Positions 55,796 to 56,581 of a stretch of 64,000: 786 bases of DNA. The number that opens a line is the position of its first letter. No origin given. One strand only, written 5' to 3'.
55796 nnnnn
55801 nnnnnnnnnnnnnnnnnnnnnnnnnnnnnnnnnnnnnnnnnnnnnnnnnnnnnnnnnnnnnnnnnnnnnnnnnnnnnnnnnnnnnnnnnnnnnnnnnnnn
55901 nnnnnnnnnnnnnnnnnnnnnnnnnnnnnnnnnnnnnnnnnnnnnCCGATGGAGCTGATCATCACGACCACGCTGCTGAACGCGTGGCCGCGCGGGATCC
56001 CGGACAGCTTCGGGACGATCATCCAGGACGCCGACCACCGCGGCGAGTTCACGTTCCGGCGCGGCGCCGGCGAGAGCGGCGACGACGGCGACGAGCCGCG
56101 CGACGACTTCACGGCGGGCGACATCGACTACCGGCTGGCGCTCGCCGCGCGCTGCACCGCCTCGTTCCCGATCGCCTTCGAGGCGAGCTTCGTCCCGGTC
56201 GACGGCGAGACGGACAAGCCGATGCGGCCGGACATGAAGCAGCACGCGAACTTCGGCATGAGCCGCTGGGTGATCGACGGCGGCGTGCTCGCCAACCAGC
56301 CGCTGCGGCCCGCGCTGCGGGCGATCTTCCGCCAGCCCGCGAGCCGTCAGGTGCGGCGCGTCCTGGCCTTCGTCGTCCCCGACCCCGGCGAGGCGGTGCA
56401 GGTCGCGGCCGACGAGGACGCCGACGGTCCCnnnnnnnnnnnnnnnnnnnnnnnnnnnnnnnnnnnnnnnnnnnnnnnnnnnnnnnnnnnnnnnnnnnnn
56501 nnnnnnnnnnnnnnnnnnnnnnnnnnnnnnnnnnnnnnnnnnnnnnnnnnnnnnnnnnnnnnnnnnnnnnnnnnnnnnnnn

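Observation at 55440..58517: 3-kb patatin-like phospholipase/DUF3376 gene disrupted by more than ten frame changes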

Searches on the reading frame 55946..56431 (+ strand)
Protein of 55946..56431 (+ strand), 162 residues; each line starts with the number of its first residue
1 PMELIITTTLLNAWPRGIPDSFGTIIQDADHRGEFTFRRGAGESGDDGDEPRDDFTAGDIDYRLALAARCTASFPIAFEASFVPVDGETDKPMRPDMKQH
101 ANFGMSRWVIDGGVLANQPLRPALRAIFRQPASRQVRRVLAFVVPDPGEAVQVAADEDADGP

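Call 5: find_homologous_proteins(query=window:55946-56431:+)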
Query seq(162 aa) (162 aa): 18 proteins with E <= 0.001 among 120 candidates.
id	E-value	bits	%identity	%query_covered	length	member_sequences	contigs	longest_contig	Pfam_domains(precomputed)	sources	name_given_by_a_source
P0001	2.2e-102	358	100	99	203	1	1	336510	PF01734.28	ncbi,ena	-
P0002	4.4e-55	204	66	100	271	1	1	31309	-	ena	-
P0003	8.9e-47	177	88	58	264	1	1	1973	PF01734.28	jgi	jgi:patatin-related protein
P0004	1.5e-44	170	91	54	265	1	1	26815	PF01734.28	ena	-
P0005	7.7e-42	161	75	63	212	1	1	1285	-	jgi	jgi:hypothetical protein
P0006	7.8e-42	161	67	72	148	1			-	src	-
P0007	1.6e-33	134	46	96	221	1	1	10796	-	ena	-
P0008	1.0e-26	112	46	90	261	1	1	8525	PF01734.28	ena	-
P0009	1.7e-26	111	48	85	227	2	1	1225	-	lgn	-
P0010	1.5e-25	108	46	83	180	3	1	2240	-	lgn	-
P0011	1.6e-21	95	58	54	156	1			-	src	-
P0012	2.5e-21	94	54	59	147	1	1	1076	-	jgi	jgi:predicted acylesterase/phospholipase RssA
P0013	3.7e-18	84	54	52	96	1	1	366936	-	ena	-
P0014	5.7e-18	83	94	30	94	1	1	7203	-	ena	-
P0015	1.3e-15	76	100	25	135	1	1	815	-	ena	-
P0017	7.9e-13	67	74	29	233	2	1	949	PF01734.28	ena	-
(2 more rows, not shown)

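Call 6: find_encoding_contigs(protein=P0001, flank=10000, max_places=4)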
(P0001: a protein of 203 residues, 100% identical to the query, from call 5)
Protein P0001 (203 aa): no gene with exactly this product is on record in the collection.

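Call 7: find_encoding_contigs(protein=P0002, flank=10000, max_places=4)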
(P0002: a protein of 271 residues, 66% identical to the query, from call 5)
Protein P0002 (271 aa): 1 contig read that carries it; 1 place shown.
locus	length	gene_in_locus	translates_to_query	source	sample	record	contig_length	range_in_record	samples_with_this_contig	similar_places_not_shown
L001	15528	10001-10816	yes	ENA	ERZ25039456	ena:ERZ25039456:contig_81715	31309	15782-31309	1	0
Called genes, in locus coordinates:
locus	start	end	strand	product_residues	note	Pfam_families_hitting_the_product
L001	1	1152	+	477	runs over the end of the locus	PF06609:TRI12 (weak), PF07690:MFS_1, PF00083:Sugar_tr, PF12832:MFS_1_like (weak)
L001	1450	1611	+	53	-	-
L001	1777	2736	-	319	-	-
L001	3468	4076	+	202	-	-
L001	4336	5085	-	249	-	PF05988:DUF899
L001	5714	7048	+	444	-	PF00326:Peptidase_S9 (faint)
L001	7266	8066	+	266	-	PF00291:PALP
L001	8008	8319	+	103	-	-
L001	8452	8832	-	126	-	PF12893:Lumazine_bd_2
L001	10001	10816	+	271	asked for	-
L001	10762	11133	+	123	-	-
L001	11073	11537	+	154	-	-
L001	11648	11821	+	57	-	-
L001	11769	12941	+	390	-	-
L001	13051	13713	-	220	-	PF24705:DUF7668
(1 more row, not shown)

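Call 8: find_related_loci(query=window:55946-56431:+, collection=genome_contigs, flank=6000)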
Query seq(162 aa) (162 aa) in genome_contigs; peptide patterns used: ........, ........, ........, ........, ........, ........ (x = any residue, [..] = any of these).
599 stretches matched a pattern (row limit reached: there are more); 1 encode a relative of the query (tblastn E <= 1e-3); 1 distinct loci.
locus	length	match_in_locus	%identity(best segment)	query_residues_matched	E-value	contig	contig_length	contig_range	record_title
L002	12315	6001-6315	48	53-157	6e-24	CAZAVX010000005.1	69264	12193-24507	MAG TPA_asm: uncultured Iamiaceae bacterium isolate SRP268622_co1_36 genome assembly, contig: NODE_632_length_69264_cov_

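Call 14: find_encoding_contigs(protein=P0004, flank=10000, max_places=3)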
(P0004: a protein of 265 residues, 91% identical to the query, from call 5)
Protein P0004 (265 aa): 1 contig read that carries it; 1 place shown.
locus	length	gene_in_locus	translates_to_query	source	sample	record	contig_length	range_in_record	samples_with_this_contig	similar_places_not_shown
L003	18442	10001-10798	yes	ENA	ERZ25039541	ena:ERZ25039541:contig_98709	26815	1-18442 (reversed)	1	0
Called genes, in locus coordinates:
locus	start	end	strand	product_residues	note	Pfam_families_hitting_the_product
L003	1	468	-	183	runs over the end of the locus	-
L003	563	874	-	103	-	PF07876:Dabb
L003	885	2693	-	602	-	PF19872:DUF6345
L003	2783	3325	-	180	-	PF04542:Sigma70_r2, PF08281:Sigma70_r4_2, PF04545:Sigma70_r4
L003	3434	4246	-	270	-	PF00196:GerE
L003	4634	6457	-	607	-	PF13191:AAA_16, PF13401:AAA_22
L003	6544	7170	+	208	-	PF04337:DUF480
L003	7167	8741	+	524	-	PF01565:FAD_binding_4, PF04030:ALO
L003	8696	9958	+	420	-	PF00155:Aminotran_1_2, PF00266:Aminotran_5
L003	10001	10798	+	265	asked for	PF01734:Patatin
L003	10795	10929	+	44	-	-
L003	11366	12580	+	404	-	PF11856:DUF3376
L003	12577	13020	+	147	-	-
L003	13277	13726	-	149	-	PF04199:Cyclase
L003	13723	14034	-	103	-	-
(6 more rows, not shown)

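Call 15: find_encoding_contigs(protein=P0014, flank=10000, max_places=3)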
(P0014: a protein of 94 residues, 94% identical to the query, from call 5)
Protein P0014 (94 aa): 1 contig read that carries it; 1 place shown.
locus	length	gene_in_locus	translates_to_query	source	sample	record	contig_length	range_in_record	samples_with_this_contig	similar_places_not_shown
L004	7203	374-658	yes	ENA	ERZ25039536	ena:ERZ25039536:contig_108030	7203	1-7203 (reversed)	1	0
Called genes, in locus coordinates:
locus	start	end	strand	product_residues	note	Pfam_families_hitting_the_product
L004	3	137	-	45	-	?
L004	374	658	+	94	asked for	-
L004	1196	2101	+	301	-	PF11856:DUF3376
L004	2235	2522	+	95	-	-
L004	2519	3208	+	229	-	PF07311:Dodecin, PF02416:TatA_B_E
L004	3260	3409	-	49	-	-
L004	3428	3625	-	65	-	PF00902:TatC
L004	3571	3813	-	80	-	PF00902:TatC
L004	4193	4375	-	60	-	PF07311:Dodecin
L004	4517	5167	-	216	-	-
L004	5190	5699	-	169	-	PF11856:DUF3376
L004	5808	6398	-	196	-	-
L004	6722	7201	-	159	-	?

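Call 16: find_encoding_contigs(protein=P0013, flank=10000, max_places=3)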
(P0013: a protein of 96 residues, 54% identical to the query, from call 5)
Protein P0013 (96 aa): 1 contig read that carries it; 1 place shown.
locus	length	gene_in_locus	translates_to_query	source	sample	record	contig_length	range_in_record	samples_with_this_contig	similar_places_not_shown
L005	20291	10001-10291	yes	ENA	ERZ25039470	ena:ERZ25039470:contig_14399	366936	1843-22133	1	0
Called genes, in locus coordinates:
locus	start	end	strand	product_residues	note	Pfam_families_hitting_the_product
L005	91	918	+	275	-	-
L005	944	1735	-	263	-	PF01022:HTH_5, PF12840:HTH_20, PF08327:AHSA1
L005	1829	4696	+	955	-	PF00083:Sugar_tr (weak), PF07690:MFS_1, PF01872:RibD_C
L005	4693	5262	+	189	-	PF01872:RibD_C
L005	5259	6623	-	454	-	PF01979:Amidohydro_1, PF07969:Amidohydro_3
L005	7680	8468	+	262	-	PF00756:Esterase (faint), PF01738:DLH, PF02129:Peptidase_S15, PF20434:BD-FAE, PF00561:Abhydrolase_1 (faint), PF12146:Hydrolase_4 (faint), PF12697:Abhydrolase_6 (faint), PF00326:Peptidase_S9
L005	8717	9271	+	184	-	PF00557:Peptidase_M24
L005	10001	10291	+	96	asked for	-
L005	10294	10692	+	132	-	-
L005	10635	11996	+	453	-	PF11856:DUF3376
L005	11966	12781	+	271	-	-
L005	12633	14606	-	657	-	PF01261:AP_endonuc_2, PF14226:DIOX_N, PF03171:2OG-FeII_Oxy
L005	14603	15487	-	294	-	PF01370:Epimerase, PF04321:RmlD_sub_bind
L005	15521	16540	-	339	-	PF00248:Aldo_ket_red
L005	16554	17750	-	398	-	PF00535:Glycos_transf_2 (weak), PF02709:Glyco_transf_7C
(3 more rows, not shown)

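Call 20: find_homologous_proteins(query=L002:5389-8772:+, max_evalue=1e-20)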
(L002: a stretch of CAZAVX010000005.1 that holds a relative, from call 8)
Query L002:5389-8772:+ (1128 aa): 270 proteins with E <= 1e-20 among 8000 candidates; the best 120 are listed.
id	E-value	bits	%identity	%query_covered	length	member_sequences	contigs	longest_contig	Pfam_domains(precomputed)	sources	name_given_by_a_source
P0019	0.0e+0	2456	100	100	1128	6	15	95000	PF01734.28,PF11856.14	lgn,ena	-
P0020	0.0e+0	1934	79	98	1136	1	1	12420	PF01734.28,PF11856.14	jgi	jgi:patatin-related protein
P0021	0.0e+0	1450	61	99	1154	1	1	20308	PF01734.28,PF11856.14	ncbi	-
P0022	0.0e+0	1392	60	99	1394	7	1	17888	PF01734.28,PF11856.14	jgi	jgi:patatin-related protein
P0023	0.0e+0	1392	60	99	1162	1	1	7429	PF01734.28,PF11856.14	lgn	-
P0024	0.0e+0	1377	61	99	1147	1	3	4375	PF01734.28,PF11856.14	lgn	-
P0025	0.0e+0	1371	58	99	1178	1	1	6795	PF01734.28,PF11856.14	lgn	-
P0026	0.0e+0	1364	62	97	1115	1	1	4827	PF01734.28,PF11856.14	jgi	jgi:patatin-related protein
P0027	0.0e+0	1319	61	91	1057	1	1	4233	PF01734.28,PF11856.14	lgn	-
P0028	0.0e+0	1298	58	98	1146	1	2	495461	PF01734.28,PF11856.14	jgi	jgi:patatin-related protein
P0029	0.0e+0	1097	51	98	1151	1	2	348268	PF01734.28,PF11856.14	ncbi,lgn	ncbi:MAG: patatin-like protein [Acidimicrobiales bacterium]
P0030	0.0e+0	1073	51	97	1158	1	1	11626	PF01734.28,PF11856.14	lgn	-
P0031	0.0e+0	1014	49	98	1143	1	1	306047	PF01734.28,PF11856.14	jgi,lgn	jgi:patatin-related protein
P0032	4.8e-277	940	46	97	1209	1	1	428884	PF01734.28,PF11856.14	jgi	jgi:predicted acylesterase/phospholipase RssA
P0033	2.9e-275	934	46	98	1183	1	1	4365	PF01734.28,PF11856.14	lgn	-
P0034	4.7e-272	924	46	98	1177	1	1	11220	PF01734.28,PF11856.14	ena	-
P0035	9.8e-272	923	46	97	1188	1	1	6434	PF01734.28,PF11856.14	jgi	jgi:patatin-related protein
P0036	2.4e-266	905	46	97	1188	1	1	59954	PF01734.28,PF11856.14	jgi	-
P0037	4.3e-244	831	43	97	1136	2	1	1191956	PF01734.28,PF11856.14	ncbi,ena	-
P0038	6.3e-219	748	40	8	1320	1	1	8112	PF01734.28,PF11856.14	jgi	jgi:patatin-related protein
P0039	1.8e-205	703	40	97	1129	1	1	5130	PF01734.28,PF11856.14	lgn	-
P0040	3.2e-170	587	40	86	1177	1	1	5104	PF01734.28,PF11856.14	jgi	jgi:patatin-related protein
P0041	5.5e-165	569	36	99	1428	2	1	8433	PF01734.28,PF11856.14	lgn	-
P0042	1.8e-158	548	38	84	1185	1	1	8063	PF01734.28,PF11856.14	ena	-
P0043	9.3e-158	545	41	45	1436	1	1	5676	PF01734.28,PF11856.14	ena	-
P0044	2.1e-151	524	35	97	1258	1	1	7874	PF01734.28,PF11856.14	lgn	-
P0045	3.2e-150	520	38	52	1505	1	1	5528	PF01734.28,PF11856.14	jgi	jgi:patatin-related protein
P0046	1.7e-149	518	39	82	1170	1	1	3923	PF01734.28,PF11856.14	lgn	-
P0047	4.4e-147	510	34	98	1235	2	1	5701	PF01734.28,PF11856.14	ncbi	-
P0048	7.7e-147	509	38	85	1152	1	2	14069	PF01734.28,PF11856.14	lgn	-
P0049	2.9e-145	504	38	84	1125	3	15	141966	PF01734.28,PF11856.14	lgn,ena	-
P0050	5.6e-145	503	40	75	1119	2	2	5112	PF01734.28,PF11856.14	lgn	-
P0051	1.3e-144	502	37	85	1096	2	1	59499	PF01734.28,PF11856.14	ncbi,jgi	ncbi:MAG: hypothetical protein QOK28_3366 [Actinomycetota bacterium]|jgi:patatin-related protein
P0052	6.6e-144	499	38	84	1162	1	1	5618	PF01734.28,PF11856.14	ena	-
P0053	9.2e-142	492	37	86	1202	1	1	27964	PF01734.28,PF11856.14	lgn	-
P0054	1.7e-141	492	37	84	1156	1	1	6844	PF01734.28,PF11856.14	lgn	-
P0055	1.8e-141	491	39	76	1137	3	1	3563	PF01734.28,PF11856.14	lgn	-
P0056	2.6e-141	491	36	86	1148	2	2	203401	PF01734.28,PF11856.14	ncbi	ncbi:MAG: patatin-like protein [Acidimicrobiia bacterium]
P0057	6.9e-140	486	35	87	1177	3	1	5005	PF01734.28,PF11856.14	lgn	-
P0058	4.3e-136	474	37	78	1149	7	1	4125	PF01734.28,PF11856.14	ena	-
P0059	6.3e-136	473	36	84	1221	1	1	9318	PF01734.28,PF11856.14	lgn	-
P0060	9.9e-135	469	36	85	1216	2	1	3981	PF01734.28,PF11856.14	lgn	-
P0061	1.7e-134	468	36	84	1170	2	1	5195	PF01734.28,PF11856.14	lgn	-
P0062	9.4e-132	459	33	98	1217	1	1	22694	PF01734.28,PF11856.14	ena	-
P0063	4.6e-130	454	38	85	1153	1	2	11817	PF01734.28,PF11856.14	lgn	-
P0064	6.1e-130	453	37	84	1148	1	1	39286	PF01734.28,PF11856.14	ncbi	ncbi:MAG: patatin-like protein [Desertimonas sp.]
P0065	1.7e-129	452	37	76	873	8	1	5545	PF01734.28,PF11856.14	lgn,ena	-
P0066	2.1e-128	448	38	77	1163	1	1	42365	PF01734.28,PF11856.14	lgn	-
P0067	6.6e-127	443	36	46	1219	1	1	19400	PF01734.28,PF11856.14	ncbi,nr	ncbi:MAG: patatin-like protein [Acidimicrobiales bacterium]|nr:patatin-like protein [Acidimicrobiale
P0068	2.6e-126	441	38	75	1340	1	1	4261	PF02517.22,PF01734.28,PF11856.14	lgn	-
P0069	4.6e-125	437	40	45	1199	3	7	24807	PF01734.28,PF11856.14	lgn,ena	-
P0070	9.3e-125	436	37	76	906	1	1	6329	PF01734.28,PF11856.14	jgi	-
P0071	4.3e-124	434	38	45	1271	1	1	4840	PF01734.28,PF11856.14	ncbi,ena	-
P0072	1.7e-122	429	41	43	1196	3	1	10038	PF01734.28,PF11856.14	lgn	-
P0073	2.4e-121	425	37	75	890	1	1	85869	PF01734.28,PF11856.14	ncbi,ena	-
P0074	1.7e-118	415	40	45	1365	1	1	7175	PF01734.28,PF11856.14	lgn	-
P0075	8.2e-118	413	39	43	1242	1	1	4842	PF01734.28,PF11856.14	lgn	-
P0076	1.3e-117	412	33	90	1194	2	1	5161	PF01734.28,PF11856.14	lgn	-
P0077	2.2e-116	408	35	84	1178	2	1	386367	PF01734.28,PF11856.14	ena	-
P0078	5.1e-116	407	35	85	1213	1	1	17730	PF01734.28,PF11856.14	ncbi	ncbi:MAG: patatin-like protein [Ilumatobacteraceae bacterium]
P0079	1.8e-115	405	37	73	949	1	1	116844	PF01734.28,PF11856.14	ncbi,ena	-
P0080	3.1e-115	405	35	77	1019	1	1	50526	PF01734.28,PF11856.14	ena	-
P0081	3.9e-111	391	37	74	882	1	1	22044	PF01734.28,PF11856.14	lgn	-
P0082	3.1e-109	385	34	82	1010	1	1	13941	PF01734.28,PF11856.14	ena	-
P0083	3.6e-109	384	36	46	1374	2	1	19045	PF01734.28,PF11856.14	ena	-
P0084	2.6e-107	378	32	88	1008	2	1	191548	PF01734.28,PF11856.14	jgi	jgi:patatin-related protein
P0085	7.1e-107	377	33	79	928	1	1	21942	PF01734.28,PF11856.14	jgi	jgi:patatin-related protein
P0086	2.3e-106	375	34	83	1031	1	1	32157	PF01734.28,PF11856.14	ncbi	ncbi:MAG: patatin-like protein [Actinomycetota bacterium]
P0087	6.3e-106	374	34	46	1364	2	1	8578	PF01734.28,PF11856.14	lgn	-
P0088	4.0e-105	371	34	84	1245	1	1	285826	PF01734.28,PF11856.14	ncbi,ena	-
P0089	6.1e-105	370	32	84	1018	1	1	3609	PF01734.28,PF11856.14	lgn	-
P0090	8.1e-105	370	35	40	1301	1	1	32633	PF01734.28,PF11856.14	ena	-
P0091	5.9e-103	364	35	82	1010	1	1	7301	PF01734.28,PF11856.14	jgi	jgi:patatin-related protein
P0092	7.9e-102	360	35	79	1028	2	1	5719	PF01734.28,PF11856.14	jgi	jgi:patatin-related protein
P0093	1.4e-101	359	33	82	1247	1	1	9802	PF01734.28,PF11856.14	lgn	-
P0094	1.5e-101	359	33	83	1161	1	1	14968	PF01734.28,PF11856.14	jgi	jgi:patatin-related protein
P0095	5.4e-101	357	33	80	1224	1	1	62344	PF01734.28,PF11856.14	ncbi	-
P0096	1.4e-100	356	34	87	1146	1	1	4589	PF01734.28,PF11856.14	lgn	-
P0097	9.1e-100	353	36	74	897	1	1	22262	PF01734.28,PF11856.14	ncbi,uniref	ncbi:patatin-like protein [Ornithinimicrobium sp. LYQ103]|uniref:patatin-like protein n=1 Tax=Ornith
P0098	2.5e-98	349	40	29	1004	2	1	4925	PF01734.28,PF11856.14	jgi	jgi:patatin-related protein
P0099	3.4e-98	348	35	79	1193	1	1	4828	PF01734.28,PF11856.14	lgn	-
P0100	4.3e-98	348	32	80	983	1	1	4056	PF01734.28,PF11856.14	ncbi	-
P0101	1.7e-97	346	33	84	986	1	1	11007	PF01734.28,PF11856.14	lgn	-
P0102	4.7e-97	344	34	78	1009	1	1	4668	PF01734.28,PF11856.14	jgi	-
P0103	1.1e-96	343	33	43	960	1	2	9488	PF01734.28,PF11856.14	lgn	-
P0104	1.9e-96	342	33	84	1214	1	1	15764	PF01522.27,PF01734.28,PF11856.14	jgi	jgi:patatin-related protein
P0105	6.3e-95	337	32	83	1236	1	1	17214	PF01734.28,PF11856.14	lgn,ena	-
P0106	1.6e-94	336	35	25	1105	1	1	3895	PF01734.28,PF11856.14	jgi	jgi:patatin-related protein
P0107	4.2e-94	335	33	82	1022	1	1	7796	PF01734.28,PF11856.14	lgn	-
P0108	5.6e-94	334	32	77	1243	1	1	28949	PF01734.28,PF11856.14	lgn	-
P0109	1.0e-93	333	33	84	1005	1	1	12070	PF01734.28,PF11856.14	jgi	jgi:patatin-related protein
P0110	1.4e-93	333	33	83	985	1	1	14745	PF01734.28,PF11856.14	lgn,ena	-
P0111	2.1e-93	332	39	29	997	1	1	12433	PF01734.28,PF11856.14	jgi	jgi:patatin-related protein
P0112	3.1e-93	332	39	34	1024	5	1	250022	PF01734.28,PF11856.14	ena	-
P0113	3.7e-92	328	34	75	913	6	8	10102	PF01734.28,PF11856.14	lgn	-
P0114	3.9e-92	328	32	86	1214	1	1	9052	PF01734.28,PF11856.14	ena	-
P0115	4.8e-91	324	33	81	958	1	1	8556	PF01734.28,PF11856.14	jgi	jgi:patatin-related protein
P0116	1.7e-90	323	35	30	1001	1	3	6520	PF01734.28,PF11856.14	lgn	-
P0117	2.2e-90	322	34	72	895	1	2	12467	PF01734.28,PF11856.14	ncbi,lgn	-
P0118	1.8e-89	319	33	82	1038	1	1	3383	PF01734.28,PF11856.14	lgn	-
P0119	1.1e-88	317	35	46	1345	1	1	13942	PF01734.28,PF11856.14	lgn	-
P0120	1.2e-88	316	34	79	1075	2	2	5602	PF01734.28,PF11856.14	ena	-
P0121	1.6e-88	316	31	79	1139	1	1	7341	PF01734.28,PF11856.14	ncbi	ncbi:MAG: hypothetical protein QOE63_1653 [Acidimicrobiaceae bacterium]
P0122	3.0e-88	315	37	34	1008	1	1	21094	PF01734.28,PF11856.14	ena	-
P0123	6.0e-88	314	32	82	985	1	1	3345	PF01734.28,PF11856.14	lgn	-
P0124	6.1e-88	314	33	77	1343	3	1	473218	PF01734.28,PF11856.14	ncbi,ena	-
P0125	5.1e-87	311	37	46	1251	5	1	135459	PF01734.28,PF11856.14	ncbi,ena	-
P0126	4.0e-86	308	31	88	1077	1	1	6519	PF01734.28,PF11856.14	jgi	jgi:patatin-related protein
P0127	6.1e-86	308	30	83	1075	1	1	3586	PF01734.28,PF11856.14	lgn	-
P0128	2.5e-85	305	32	82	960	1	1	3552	PF01734.28,PF11856.14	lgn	-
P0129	3.8e-85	305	31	84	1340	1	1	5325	PF01734.28,PF11856.14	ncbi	ncbi:MAG: patatin-like protein [Aeromicrobium sp.]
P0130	4.9e-85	305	32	46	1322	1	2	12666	PF01734.28,PF11856.14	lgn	-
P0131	4.0e-84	302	29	87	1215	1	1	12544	PF01734.28,PF11856.14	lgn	-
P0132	5.8e-83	298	37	33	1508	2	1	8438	PF01734.28,PF11856.14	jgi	jgi:patatin-related protein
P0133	1.9e-82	296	30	82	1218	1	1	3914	PF01734.28,PF11856.14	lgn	-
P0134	2.2e-82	296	32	75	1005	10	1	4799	PF01734.28,PF11856.14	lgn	-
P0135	3.1e-82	295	32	77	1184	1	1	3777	PF01734.28,PF11856.14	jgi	jgi:patatin-related protein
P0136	4.0e-82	295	39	29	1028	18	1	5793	PF01734.28,PF11856.14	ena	-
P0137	2.3e-81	292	32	49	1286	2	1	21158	PF01734.28,PF11856.14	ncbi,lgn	ncbi:MAG: patatin-like protein [Ilumatobacteraceae bacterium]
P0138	3.8e-81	292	30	83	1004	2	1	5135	PF01734.28,PF11856.14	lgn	-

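Call 27: find_encoding_contigs(protein=P0098, flank=10000, max_places=4)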
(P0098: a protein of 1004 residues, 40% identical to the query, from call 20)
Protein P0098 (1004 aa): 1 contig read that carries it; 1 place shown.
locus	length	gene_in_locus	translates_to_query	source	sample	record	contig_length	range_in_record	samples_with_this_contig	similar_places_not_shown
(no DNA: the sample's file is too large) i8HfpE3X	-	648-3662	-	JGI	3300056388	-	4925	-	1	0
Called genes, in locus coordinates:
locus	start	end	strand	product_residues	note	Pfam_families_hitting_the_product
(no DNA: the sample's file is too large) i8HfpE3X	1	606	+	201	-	?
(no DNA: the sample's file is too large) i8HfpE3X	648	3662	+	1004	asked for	PF01734:Patatin, PF11856:DUF3376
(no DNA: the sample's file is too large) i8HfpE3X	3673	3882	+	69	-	PF07311:Dodecin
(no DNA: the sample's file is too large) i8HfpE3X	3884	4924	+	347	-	?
